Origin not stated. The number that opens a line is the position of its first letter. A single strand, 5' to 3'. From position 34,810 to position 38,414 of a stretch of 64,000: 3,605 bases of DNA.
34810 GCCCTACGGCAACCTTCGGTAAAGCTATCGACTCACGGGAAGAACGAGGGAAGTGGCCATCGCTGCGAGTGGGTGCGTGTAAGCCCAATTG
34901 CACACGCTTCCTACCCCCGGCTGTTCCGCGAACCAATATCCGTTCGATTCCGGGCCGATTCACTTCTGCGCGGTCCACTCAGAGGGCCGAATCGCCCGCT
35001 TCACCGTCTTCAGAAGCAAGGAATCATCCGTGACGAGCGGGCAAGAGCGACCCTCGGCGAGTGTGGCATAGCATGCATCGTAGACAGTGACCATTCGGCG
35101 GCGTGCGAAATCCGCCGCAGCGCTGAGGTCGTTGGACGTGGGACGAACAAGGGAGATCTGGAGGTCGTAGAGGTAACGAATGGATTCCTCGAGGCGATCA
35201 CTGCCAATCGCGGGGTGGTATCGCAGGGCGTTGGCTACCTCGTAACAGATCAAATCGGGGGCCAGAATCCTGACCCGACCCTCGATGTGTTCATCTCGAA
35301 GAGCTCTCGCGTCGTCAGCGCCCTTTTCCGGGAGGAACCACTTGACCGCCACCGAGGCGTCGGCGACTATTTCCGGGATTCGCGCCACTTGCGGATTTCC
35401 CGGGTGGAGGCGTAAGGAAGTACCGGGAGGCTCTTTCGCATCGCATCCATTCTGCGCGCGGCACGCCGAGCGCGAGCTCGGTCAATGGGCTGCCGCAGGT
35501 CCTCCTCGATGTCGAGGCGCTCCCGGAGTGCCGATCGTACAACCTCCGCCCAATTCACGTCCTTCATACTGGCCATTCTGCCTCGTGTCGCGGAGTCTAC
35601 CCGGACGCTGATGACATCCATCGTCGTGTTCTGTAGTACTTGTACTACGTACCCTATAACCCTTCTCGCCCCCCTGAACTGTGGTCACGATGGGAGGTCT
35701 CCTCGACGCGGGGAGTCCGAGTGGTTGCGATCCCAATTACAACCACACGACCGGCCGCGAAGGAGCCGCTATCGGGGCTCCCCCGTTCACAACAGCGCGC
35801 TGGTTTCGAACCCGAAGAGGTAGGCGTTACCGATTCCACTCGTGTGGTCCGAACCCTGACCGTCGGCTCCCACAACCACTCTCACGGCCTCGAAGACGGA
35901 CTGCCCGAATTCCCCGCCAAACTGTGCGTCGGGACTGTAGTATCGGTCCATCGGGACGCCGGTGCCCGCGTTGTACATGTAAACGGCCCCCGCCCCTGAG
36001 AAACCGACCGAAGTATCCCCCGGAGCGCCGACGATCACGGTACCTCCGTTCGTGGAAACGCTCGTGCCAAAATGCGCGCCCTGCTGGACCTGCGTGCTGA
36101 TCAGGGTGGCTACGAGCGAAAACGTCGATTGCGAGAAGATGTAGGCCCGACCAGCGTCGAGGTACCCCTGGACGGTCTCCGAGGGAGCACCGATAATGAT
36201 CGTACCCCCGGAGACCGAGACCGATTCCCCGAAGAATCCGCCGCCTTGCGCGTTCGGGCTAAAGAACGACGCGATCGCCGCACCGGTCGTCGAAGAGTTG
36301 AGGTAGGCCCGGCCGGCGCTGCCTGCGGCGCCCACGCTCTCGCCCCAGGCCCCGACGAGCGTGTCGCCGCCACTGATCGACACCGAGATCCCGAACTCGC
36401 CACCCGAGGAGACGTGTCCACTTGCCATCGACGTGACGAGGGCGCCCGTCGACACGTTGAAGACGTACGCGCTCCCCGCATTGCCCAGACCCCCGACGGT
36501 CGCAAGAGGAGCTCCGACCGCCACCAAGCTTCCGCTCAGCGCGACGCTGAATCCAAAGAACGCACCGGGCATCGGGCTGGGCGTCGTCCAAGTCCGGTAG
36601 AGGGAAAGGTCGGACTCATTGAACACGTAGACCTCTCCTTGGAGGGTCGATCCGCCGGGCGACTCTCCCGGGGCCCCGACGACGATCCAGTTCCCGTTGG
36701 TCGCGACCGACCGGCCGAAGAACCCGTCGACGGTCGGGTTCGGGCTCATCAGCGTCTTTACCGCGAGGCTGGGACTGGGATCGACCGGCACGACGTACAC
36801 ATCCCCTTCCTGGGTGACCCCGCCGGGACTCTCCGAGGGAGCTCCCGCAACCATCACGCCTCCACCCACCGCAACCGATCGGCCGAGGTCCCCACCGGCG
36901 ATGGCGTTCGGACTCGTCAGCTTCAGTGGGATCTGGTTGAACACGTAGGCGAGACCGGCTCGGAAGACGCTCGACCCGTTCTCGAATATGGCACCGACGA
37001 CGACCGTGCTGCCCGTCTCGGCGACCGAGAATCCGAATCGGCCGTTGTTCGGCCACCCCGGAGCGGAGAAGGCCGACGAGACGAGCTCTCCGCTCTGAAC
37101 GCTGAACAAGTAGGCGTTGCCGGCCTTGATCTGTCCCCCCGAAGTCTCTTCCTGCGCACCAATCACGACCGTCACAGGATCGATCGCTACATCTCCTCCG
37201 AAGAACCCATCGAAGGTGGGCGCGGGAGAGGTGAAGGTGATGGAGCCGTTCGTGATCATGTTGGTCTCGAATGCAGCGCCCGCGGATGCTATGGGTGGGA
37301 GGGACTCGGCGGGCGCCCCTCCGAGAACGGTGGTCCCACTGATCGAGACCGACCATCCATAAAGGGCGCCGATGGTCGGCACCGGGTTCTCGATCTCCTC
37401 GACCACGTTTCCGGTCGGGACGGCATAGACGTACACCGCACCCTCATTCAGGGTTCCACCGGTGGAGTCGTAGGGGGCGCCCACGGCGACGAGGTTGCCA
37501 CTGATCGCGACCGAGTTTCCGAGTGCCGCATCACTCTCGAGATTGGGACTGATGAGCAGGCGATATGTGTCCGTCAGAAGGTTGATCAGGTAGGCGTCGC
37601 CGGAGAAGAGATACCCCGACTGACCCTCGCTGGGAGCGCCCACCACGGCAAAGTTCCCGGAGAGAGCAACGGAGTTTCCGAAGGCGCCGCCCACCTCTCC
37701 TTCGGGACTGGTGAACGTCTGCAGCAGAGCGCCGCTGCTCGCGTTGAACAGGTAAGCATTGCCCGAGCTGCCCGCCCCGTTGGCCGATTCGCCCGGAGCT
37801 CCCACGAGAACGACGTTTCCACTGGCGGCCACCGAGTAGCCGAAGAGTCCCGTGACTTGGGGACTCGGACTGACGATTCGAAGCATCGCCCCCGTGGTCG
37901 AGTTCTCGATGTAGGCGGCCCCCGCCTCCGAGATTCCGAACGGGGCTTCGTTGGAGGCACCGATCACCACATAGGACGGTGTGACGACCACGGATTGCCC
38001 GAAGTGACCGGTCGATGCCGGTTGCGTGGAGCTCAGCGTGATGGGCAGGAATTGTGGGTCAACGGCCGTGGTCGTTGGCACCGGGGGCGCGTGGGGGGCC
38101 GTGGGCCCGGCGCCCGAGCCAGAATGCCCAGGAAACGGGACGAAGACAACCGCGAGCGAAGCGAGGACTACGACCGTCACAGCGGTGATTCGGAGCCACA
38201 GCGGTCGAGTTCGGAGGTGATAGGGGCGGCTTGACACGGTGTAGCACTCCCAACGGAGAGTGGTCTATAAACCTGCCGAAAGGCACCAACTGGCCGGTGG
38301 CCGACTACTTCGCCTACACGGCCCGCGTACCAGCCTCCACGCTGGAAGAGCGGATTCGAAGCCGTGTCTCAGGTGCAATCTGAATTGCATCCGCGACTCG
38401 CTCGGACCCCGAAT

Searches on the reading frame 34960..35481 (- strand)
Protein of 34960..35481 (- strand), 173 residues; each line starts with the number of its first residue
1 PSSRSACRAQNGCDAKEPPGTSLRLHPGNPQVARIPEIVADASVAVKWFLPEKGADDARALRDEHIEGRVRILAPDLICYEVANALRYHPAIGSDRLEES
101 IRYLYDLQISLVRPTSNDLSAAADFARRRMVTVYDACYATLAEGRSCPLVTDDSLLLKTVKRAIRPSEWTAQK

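Call 11: search_protein_families(library=pfam, proteins=[window:34960-35481:-], max_evalue=0.001)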
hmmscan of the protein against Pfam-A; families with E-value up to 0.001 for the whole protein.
window:34960-35481:- (173 aa): 1 family
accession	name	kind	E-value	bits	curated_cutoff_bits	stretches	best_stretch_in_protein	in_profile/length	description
PF01850.27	PIN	-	3e-10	41.2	23.6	1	38-156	1-114/120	PIN domain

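Call 74: search_protein_families(library=padloc, proteins=[window:34960-35481:-], max_evalue=0.001)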
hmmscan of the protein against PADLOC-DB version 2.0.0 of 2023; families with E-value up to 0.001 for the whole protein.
window:34960-35481:- (173 aa): 0 families

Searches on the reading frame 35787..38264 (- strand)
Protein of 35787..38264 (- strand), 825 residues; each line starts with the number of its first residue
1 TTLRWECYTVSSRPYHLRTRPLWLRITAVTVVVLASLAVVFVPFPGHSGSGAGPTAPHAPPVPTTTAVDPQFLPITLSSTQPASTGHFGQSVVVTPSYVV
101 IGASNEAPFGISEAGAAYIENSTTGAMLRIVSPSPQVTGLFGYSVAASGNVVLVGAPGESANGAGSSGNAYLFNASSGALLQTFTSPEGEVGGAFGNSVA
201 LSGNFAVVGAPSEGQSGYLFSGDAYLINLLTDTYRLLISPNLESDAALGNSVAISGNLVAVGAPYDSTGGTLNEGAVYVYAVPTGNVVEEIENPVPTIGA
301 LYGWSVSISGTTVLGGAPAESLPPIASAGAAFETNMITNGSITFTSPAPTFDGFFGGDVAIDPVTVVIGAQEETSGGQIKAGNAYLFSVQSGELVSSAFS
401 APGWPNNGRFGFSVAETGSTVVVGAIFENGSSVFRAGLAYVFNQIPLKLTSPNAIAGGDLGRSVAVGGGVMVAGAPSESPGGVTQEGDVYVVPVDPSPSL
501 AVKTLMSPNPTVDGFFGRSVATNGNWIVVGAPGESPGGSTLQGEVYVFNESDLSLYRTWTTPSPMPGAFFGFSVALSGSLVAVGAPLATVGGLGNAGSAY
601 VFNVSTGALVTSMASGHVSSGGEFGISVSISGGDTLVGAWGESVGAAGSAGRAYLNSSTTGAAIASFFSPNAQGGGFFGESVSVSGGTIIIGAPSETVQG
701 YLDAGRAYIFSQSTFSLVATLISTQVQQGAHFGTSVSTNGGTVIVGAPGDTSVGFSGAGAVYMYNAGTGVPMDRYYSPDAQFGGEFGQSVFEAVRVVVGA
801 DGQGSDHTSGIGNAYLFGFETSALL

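Call 11: search_protein_families(library=pfam, proteins=[window:35787-38264:-], max_evalue=0.001)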
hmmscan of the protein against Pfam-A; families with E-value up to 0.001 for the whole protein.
window:35787-38264:- (825 aa): 1 family
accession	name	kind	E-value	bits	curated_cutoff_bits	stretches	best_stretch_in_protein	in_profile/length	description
PF14312.12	FG-GAP_2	-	1.5e-86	284.9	23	9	243-280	13-49/49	FG-GAP repeat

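Call 80: find_homologous_proteins(query=window:35787-38237:-, max_evalue=1e-20)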
Query window:35787-38237:- (816 aa): 2264 proteins with E <= 1e-20 among 8000 candidates; the best 120 are listed.
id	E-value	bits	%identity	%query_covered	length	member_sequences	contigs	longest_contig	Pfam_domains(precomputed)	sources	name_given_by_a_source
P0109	0.0e+0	1537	100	90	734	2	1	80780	PF14312.13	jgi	jgi:hypothetical protein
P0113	1.1e-286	971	65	97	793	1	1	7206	PF14312.13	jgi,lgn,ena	-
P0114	3.7e-257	874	55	100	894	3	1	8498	PF14312.13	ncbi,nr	ncbi:MAG TPA: hypothetical protein VEH57_08185 [Thermoplasmata archaeon]|nr:hypothetical protein [Th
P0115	8.3e-226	770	55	93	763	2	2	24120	PF14312.13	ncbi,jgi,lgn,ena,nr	ncbi:MAG TPA: hypothetical protein VMH38_08270 [Thermoplasmata archaeon]|nr:hypothetical protein [Th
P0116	9.5e-195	667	50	98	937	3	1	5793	PF14312.13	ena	-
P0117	3.7e-185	635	43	91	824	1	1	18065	PF14312.13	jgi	jgi:large repetitive protein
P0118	2.0e-177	610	47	97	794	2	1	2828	PF01839.30,PF14312.13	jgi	-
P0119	4.8e-177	609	46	96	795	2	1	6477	PF01839.30,PF14312.13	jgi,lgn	-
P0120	6.3e-176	605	47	92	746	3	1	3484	PF14312.13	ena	-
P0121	4.6e-169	582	33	86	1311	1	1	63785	PF14312.13,PF13360.14,PF25171.2,PF13570.14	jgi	jgi:outer membrane protein assembly factor BamB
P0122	3.0e-168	580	33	91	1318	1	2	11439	PF14312.13,PF13360.14,PF25171.2,PF08309.18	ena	-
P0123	1.1e-166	574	46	91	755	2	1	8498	PF14312.13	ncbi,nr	ncbi:MAG TPA: hypothetical protein VEH57_08180 [Thermoplasmata archaeon]|nr:hypothetical protein [Th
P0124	1.5e-158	547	45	98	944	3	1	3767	PF14312.13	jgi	-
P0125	1.2e-157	544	36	92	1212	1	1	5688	PF14312.13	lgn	-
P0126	2.0e-153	531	40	97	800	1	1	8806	PF01839.30,PF14312.13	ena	-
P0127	9.3e-152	525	41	92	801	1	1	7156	PF14312.13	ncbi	-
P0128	6.7e-148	512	42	94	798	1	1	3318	PF14312.13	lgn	-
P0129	1.1e-145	505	44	98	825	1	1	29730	PF14312.13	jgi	jgi:hypothetical protein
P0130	7.0e-145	502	42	92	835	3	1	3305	PF14312.13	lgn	-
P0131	1.3e-144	501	40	94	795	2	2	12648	PF01839.30,PF14312.13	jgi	jgi:FG-GAP repeat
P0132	7.6e-143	496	38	84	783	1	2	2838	PF14312.13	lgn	-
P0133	1.0e-141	492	42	92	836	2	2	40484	PF14312.13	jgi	jgi:large repetitive protein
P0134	5.7e-140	486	43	89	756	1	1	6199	PF01839.30,PF14312.13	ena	-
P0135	6.6e-139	483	39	92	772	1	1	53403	PF14312.13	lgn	-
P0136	6.9e-138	479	41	90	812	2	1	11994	PF14312.13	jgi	-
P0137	7.7e-138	479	43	98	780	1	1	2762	PF14312.13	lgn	-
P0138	6.5e-137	476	39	91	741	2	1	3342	PF14312.13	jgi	-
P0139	6.3e-135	469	42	85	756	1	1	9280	PF14312.13,PF21683.4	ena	-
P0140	1.8e-134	468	38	97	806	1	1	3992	PF14312.13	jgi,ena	-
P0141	3.6e-133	464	39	92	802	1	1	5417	PF14312.13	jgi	jgi:hypothetical protein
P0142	8.3e-132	459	40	93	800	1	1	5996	PF01839.30,PF14312.13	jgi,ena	-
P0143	2.0e-131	458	40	98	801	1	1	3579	PF01839.30,PF14312.13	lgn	-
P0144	3.8e-131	457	40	91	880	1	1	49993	PF14312.13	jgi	jgi:large repetitive protein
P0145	9.3e-131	456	36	91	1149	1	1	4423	PF14312.13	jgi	jgi:hypothetical protein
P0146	3.4e-130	454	42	91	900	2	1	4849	PF14312.13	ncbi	-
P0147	5.9e-129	450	47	67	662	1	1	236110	PF14312.13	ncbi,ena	-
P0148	2.2e-125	438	41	87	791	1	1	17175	PF14312.13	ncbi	-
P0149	3.6e-121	424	42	90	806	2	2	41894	PF14312.13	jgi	jgi:hypothetical protein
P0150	1.9e-120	422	38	94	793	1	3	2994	PF14312.13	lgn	-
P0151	2.1e-119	418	38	94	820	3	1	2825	PF14312.13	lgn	-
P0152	4.9e-119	417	36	85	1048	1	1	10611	PF14312.13,PF27124.1,PF22442.3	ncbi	-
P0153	3.7e-118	414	40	91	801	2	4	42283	PF14312.13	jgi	-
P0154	6.4e-117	410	37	83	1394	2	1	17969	PF14312.13,PF13360.14,PF13205.13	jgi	jgi:hypothetical protein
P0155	1.1e-115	406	34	81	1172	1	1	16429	PF14312.13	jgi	jgi:hypothetical protein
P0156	1.5e-115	405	39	99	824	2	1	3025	PF14312.13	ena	-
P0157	2.0e-114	402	39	93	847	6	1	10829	PF14312.13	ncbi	-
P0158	3.1e-114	401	40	90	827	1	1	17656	PF14312.13,PF13360.14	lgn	-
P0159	7.2e-112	393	33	86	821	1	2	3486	PF14312.13,PF25171.2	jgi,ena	-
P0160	1.4e-110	389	39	98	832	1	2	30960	PF01839.30,PF14312.13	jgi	jgi:FG-GAP repeat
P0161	1.5e-110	389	39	99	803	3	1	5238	PF14312.13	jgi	-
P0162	1.4e-108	382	34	98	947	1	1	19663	PF14312.13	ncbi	-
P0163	2.3e-108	381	33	90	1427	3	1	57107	PF01839.30,PF14312.13,PF13360.14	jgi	-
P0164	2.4e-108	381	35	85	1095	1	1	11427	PF14312.13,PF24681.2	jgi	jgi:outer membrane protein assembly factor BamB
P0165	3.2e-108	381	34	85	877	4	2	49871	PF14312.13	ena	-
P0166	7.2e-108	380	39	89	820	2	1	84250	PF01839.30,PF14312.13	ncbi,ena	-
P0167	1.1e-106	376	37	92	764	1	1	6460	PF01839.30,PF14312.13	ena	-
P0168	2.3e-106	375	39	97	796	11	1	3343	PF14312.13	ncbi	-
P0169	1.2e-105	373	32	89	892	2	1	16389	PF14312.13,PF13360.14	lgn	-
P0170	3.9e-105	371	35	89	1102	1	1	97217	PF14312.13,PF13360.14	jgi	jgi:hypothetical protein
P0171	1.0e-104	369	38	94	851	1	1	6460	PF14312.13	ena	-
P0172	2.5e-104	368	37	95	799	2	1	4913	PF14312.13,PF13360.14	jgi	-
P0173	5.6e-104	367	39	90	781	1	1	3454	PF14312.13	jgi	jgi:hypothetical protein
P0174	2.2e-103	365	39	98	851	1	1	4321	PF01839.30,PF14312.13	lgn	-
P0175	2.9e-103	365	37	99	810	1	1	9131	PF14312.13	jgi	-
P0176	4.1e-103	364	32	91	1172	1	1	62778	PF14312.13,PF13360.14,PF17963.8,PF17892.8,PF17803.8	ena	-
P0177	1.2e-102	363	38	94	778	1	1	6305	PF01839.30,PF14312.13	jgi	jgi:hypothetical protein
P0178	6.0e-102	360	37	85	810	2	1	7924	PF14312.13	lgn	-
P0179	9.4e-102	360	31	90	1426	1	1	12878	PF01839.30,PF14312.13,PF13360.14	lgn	-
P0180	1.5e-101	359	31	91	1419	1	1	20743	PF01839.30,PF14312.13,PF13360.14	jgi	jgi:hypothetical protein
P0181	2.5e-98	348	32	87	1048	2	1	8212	PF22073.3,PF01839.30,PF14312.13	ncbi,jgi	jgi:hypothetical protein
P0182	4.7e-98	347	34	92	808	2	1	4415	PF14312.13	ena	-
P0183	6.3e-98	347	30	88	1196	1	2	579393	PF14312.13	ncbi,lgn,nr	ncbi:MAG: hypothetical protein H6813_04305 [Phycisphaeraceae bacterium]|nr:hypothetical protein [Phy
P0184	1.8e-97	346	34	92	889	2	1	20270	PF14312.13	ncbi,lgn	-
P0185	2.2e-97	345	38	86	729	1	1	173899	PF01839.30,PF14312.13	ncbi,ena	-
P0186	8.1e-97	343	37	91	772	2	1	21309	PF14312.13,PF13360.14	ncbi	ncbi:MAG: hypothetical protein ACLQD8_03545 [Thermoplasmata archaeon]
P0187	2.5e-96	342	32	91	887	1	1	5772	PF14312.13,PF13360.14,PF18862.7,PF25171.2,PF08309.18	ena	-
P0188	9.8e-96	340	37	92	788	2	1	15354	PF14312.13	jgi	jgi:hypothetical protein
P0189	1.7e-95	339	36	97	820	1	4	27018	PF14312.13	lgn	-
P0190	1.9e-95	339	41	63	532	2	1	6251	PF14312.13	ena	-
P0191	2.1e-95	339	31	91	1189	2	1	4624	PF01839.30,PF14312.13,PF13360.14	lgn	-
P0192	1.2e-94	336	36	92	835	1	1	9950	PF14312.13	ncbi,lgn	-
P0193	4.6e-94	334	37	84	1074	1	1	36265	PF14312.13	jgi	jgi:hypothetical protein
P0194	9.7e-93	330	34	90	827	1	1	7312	PF14312.13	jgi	-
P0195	3.1e-92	328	47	45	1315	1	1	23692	PF14312.13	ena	-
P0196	7.2e-92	327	32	84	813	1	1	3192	PF14312.13,PF13360.14,PF17451.9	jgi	jgi:outer membrane protein assembly factor BamB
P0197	3.2e-91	325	33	79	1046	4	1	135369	PF14312.13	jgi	jgi:hypothetical protein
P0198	7.8e-91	324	34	78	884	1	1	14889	PF14312.13,PF07774.20,PF13360.14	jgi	-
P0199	1.1e-89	320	33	84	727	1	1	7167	PF01839.30,PF14312.13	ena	-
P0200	1.8e-89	319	28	93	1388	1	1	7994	PF14312.13,PF24681.2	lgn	-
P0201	3.1e-89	318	36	94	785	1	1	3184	PF14312.13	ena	-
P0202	9.2e-89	317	37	76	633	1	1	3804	PF14312.13,PF13360.14,PF13570.14,PF05392.17,PF21946.2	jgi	jgi:outer membrane protein assembly factor BamB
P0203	2.5e-88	315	30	85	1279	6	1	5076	PF14312.13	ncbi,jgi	jgi:hypothetical protein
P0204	8.1e-88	314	35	96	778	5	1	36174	PF14312.13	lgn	-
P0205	1.1e-87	313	33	90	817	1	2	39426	PF14312.13,PF15232.12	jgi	jgi:hypothetical protein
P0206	1.7e-87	312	35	97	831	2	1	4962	PF14312.13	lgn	-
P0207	2.1e-87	312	35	99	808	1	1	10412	PF14312.13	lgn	-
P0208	3.2e-87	312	30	89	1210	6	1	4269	PF01839.30,PF14312.13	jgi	jgi:hypothetical protein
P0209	7.0e-87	310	35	75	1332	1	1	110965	PF22073.3,PF14312.13,PF15780.12,PF22544.3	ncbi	ncbi:MAG: choice-of-anchor D domain-containing protein [Chthoniobacteraceae bacterium]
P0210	2.8e-86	308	36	85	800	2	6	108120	PF14312.13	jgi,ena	jgi:hypothetical protein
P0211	4.1e-86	308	33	90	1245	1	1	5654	PF21722.5,PF14312.13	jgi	jgi:hypothetical protein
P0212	4.7e-86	308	31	81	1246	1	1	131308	PF14312.13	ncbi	-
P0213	5.4e-86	308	30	90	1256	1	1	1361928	PF14312.13,PF16158.12,PF26795.1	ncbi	ncbi:FG-GAP repeat-domain-containing protein, partial [Tribonema minus]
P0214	1.7e-85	306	33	89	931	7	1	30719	PF14312.13,PF11886.14,PF07774.20,PF25171.2,PF09582.16,PF22232.3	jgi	-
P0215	1.9e-85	306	32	76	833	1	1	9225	PF14312.13,PF13360.14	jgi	-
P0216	2.1e-85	306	29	92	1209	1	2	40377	PF14312.13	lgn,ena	-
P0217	1.5e-84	303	32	85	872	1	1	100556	PF14312.13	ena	-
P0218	3.5e-84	302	34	83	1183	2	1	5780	PF14312.13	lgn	-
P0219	5.0e-84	301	35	97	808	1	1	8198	PF14312.13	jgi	jgi:hypothetical protein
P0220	7.3e-84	300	45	46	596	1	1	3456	PF14312.13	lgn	-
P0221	2.1e-83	299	47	44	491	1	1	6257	PF14312.13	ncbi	-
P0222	3.3e-83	298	33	83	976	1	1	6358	PF14312.13,PF05392.17,PF20458.4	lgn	-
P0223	2.3e-82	296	35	83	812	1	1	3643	PF14312.13,PF24681.2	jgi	-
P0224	2.6e-82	295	35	88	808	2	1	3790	PF14312.13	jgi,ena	-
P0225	3.5e-82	295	35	88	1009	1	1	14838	PF14312.13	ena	-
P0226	4.8e-82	294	34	81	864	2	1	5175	PF09454.16,PF14312.13,PF24681.2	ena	-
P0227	5.4e-82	294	33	77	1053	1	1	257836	PF01839.30,PF14312.13,PF13517.13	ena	-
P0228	6.6e-82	294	29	85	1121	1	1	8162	PF14312.13,PF13004.14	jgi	jgi:hypothetical protein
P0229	7.1e-82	294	33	45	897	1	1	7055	PF14312.13,PF13360.14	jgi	-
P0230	7.3e-82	294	32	90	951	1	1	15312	PF14312.13,PF22232.3,PF03178.22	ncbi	ncbi:hypothetical protein ACHAW6_014507, partial [Cyclotella cf. meneghiniana]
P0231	8.2e-82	294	34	82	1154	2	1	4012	PF14312.13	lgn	-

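Call 81: find_encoding_contigs(protein=P0113, flank=10000, max_places=3)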
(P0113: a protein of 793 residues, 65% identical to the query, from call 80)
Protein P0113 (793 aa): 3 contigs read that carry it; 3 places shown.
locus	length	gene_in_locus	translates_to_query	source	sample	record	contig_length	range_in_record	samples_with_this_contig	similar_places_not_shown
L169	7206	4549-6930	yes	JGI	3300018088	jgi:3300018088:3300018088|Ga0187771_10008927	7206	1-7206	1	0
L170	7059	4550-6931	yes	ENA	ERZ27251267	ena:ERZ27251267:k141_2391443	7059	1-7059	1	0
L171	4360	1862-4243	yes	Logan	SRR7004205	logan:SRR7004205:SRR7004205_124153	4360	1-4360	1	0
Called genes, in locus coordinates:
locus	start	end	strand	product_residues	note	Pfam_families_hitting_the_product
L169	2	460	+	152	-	?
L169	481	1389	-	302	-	PF05050:Methyltransf_21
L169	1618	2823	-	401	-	PF13439:Glyco_transf_4 (weak), PF13579:Glyco_trans_4_4 (weak), PF00534:Glycos_transf_1, PF13692:Glyco_trans_1_4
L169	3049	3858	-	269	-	PF00535:Glycos_transf_2, PF13641:Glyco_tranf_2_3 (weak)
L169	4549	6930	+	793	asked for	PF14312:FG-GAP_2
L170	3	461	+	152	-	?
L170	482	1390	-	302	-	PF05050:Methyltransf_21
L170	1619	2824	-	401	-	PF13439:Glyco_transf_4 (weak), PF13579:Glyco_trans_4_4 (weak), PF00534:Glycos_transf_1, PF13692:Glyco_trans_1_4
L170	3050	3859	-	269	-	PF00535:Glycos_transf_2, PF13641:Glyco_tranf_2_3 (weak)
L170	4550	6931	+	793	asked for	PF14312:FG-GAP_2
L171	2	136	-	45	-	?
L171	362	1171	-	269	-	PF00535:Glycos_transf_2, PF13641:Glyco_tranf_2_3 (weak)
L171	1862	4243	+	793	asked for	PF14312:FG-GAP_2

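Call 82: find_encoding_contigs(protein=P0115, flank=10000, max_places=3)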
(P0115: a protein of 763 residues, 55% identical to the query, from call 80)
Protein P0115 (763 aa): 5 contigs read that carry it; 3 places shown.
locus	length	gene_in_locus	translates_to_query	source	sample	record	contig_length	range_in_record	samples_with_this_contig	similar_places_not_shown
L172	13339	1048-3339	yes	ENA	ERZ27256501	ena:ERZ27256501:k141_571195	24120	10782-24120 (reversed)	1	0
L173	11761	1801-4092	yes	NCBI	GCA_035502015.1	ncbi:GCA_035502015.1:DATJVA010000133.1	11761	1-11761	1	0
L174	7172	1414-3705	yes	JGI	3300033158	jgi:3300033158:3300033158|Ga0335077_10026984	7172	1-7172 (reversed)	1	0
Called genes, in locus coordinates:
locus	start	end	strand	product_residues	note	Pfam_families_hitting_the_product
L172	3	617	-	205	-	?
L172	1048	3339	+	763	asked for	PF14312:FG-GAP_2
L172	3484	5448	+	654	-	PF24681:Kelch_KLHDC2_KLHL20_DRC7 (weak), PF13927:Ig_3 (faint), PF18911:PKD_4, PF00801:PKD (weak), PF18911:PKD_4, PF00801:PKD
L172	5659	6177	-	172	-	-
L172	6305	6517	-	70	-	-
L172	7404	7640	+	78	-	-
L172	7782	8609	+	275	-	PF13338:AbiEi_4, PF09407:AbiEi_1 (weak)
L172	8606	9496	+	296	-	PF08843:AbiEii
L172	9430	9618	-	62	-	-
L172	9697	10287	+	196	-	PF01712:dNK (weak), PF02223:Thymidylate_kin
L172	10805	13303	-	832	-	-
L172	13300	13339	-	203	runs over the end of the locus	-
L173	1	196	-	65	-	?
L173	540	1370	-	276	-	PF00561:Abhydrolase_1, PF12146:Hydrolase_4, PF12697:Abhydrolase_6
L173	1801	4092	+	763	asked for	PF14312:FG-GAP_2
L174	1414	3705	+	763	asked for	PF14312:FG-GAP_2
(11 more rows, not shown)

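Call 85: find_encoding_contigs(protein=P0117, flank=10000, max_places=2)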
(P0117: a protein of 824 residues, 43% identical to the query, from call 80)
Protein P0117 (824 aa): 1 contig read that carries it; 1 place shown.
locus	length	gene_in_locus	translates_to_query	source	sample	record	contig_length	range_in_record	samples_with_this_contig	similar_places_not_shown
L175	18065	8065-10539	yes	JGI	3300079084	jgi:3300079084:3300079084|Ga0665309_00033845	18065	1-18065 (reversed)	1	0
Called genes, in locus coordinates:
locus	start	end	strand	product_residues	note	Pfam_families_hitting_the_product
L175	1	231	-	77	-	?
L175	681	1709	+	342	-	PF01731:Arylesterase (faint), PF01436:NHL (faint)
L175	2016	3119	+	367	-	PF02073:Peptidase_M29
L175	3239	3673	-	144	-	-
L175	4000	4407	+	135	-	PF21619:DUF6855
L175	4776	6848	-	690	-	PF13424:TPR_12 (faint), PF07719:TPR_2 (faint), PF17874:TPR_MalT (weak)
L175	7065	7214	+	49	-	-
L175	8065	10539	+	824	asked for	PF14312:FG-GAP_2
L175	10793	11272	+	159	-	-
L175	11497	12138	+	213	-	PF00561:Abhydrolase_1, PF12697:Abhydrolase_6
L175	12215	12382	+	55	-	-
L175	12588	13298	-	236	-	PF05724:TPMT, PF13847:Methyltransf_31 (weak), PF08241:Methyltransf_11, PF08242:Methyltransf_12, PF13649:Methyltransf_25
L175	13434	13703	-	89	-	-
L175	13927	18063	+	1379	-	?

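Call 86: find_encoding_contigs(protein=P0129, flank=10000, max_places=2)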
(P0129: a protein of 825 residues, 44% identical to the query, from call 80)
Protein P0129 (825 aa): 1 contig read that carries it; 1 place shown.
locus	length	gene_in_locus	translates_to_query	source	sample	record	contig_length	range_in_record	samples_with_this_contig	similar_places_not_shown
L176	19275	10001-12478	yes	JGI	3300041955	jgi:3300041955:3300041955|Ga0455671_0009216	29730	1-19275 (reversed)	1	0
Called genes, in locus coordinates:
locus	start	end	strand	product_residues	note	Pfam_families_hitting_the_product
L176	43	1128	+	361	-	PF13439:Glyco_transf_4, PF13579:Glyco_trans_4_4, PF20706:GT4-conflict (weak), PF00534:Glycos_transf_1, PF13692:Glyco_trans_1_4, PF13524:Glyco_trans_1_2 (weak)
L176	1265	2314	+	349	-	PF00535:Glycos_transf_2, PF13641:Glyco_tranf_2_3 (faint)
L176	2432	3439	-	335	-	PF00534:Glycos_transf_1, PF13692:Glyco_trans_1_4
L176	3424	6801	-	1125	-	-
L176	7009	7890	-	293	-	PF03721:UDPG_MGDP_dh_N, PF00984:UDPG_MGDP_dh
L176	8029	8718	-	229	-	PF02475:TRM5-TYW2_MTfase (weak), PF05050:Methyltransf_21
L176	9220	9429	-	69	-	-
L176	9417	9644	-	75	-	PF04014:MazE_antitoxin (weak)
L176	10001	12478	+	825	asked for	PF14312:FG-GAP_2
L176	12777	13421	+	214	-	-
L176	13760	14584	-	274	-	-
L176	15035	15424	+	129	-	PF00561:Abhydrolase_1, PF12697:Abhydrolase_6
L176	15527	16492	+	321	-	PF00107:ADH_zinc_N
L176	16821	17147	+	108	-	PF00583:Acetyltransf_1, PF13302:Acetyltransf_3, PF13420:Acetyltransf_4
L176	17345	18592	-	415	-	PF00211:Guanylate_cyc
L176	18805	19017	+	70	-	-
